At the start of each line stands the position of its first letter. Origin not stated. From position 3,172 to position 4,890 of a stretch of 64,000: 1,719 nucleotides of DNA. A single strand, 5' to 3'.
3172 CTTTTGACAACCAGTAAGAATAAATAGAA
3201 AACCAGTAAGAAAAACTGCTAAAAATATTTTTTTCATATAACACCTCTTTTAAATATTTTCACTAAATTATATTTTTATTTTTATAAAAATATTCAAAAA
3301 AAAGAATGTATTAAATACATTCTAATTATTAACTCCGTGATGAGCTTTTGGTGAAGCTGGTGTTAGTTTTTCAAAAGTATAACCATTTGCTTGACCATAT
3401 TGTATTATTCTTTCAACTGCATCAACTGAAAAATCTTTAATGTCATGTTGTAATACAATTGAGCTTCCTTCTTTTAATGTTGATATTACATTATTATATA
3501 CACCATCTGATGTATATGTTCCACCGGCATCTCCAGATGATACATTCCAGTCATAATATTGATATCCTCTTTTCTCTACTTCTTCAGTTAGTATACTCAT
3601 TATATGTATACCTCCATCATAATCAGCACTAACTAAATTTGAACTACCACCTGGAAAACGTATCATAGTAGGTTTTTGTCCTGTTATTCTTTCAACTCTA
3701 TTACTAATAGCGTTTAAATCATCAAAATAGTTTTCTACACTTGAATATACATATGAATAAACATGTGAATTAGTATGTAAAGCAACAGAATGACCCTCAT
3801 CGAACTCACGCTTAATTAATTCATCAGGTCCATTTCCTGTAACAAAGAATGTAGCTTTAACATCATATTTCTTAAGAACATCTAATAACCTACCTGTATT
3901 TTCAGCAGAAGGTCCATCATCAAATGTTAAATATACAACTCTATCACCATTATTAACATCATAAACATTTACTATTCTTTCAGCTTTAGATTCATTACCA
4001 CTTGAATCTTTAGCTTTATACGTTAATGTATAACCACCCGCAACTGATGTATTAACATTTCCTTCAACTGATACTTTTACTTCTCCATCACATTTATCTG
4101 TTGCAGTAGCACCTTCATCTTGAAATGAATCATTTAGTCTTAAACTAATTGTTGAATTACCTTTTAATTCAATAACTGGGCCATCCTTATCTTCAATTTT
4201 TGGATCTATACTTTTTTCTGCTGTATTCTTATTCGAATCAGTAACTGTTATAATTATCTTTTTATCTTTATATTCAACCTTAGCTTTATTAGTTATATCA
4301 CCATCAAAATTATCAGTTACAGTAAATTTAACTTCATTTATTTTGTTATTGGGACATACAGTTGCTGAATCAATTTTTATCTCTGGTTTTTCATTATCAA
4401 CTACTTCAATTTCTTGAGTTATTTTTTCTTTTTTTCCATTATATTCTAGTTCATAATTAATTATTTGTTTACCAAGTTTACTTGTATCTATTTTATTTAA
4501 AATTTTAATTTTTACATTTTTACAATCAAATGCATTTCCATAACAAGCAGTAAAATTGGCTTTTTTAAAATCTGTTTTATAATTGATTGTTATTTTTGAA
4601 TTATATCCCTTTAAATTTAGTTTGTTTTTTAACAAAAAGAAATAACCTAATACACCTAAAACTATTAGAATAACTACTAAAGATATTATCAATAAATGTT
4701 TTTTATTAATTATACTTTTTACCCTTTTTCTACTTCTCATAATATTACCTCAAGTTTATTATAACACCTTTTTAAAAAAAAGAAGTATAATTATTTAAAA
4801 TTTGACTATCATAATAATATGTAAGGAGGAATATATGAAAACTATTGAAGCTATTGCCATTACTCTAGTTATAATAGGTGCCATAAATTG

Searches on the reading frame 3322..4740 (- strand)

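Call 64: search_protein_families(library=pfam, proteins=[window:3322-4740:-], max_evalue=0.001)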
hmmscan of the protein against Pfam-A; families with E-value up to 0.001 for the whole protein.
window:3322-4740:- (472 aa): 2 families
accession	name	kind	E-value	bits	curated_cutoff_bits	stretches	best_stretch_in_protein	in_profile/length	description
PF01522.26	Polysacc_deac_1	-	1.1e-26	93.6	23.1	1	263-368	3-109/124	Polysaccharide deacetylase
PF16403.11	Bact_surface_Ig-like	-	2.5e-24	85.5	27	2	190-259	1-71/71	Bacterial surface protein, Ig-like domain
